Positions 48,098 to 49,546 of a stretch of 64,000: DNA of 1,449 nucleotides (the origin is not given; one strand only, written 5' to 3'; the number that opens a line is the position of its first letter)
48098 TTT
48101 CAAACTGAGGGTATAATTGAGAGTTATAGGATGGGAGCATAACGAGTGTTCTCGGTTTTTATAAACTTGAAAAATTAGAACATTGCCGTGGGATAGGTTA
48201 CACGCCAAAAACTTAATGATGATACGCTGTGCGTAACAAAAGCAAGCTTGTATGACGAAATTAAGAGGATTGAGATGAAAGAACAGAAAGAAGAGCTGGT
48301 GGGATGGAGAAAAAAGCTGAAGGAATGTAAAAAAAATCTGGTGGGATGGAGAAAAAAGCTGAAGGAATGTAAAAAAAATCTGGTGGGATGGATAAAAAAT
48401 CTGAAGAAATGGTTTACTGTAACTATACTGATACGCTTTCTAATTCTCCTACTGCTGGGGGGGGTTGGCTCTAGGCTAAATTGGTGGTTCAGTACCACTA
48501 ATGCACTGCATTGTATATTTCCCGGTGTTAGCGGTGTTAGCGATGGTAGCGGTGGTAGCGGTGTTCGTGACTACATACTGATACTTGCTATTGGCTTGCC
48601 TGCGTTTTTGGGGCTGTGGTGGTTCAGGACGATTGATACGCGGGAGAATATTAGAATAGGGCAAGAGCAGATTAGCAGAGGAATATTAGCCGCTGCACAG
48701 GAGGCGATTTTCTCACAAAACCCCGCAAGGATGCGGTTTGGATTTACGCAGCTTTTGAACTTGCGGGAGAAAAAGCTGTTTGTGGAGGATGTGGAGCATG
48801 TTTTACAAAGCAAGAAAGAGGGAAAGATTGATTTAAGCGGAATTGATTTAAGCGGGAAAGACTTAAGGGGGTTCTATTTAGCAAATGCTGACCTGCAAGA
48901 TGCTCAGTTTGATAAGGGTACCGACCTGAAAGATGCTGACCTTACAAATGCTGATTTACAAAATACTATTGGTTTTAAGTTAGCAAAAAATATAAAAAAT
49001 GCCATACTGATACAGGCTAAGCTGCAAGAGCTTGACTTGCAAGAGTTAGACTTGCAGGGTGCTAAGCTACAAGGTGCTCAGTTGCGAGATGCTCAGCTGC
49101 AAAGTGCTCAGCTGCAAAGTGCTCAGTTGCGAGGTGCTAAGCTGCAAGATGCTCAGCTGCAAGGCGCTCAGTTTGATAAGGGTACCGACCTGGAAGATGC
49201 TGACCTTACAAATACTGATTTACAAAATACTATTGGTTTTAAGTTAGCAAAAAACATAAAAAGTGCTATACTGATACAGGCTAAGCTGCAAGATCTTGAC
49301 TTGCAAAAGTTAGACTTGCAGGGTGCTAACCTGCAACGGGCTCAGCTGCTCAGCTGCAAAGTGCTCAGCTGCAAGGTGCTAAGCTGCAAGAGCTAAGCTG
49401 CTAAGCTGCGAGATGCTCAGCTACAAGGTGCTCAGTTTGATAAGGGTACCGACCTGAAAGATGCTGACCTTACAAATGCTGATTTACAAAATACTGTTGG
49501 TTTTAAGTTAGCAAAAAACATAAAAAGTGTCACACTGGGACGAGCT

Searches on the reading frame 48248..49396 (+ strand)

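Call 55: search_protein_families(library=pfam, proteins=[window:48248-49396:+], max_evalue=0.00001)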
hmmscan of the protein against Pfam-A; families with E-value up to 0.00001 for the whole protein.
window:48248-49396:+ (382 aa): 3 families
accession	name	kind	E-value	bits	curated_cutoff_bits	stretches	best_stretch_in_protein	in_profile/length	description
PF00805.28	Pentapeptide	-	1.1e-28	98.8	20.2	1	277-310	1-34/40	Pentapeptide repeats (8 copies)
PF13599.13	Pentapeptide_4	-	5.8e-17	62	38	1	248-309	17-78/78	Pentapeptide repeat region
PF13576.12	Pentapeptide_3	-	1.6e-08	35.1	27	0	275-318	2-47/48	Pentapeptide repeats (9 copies)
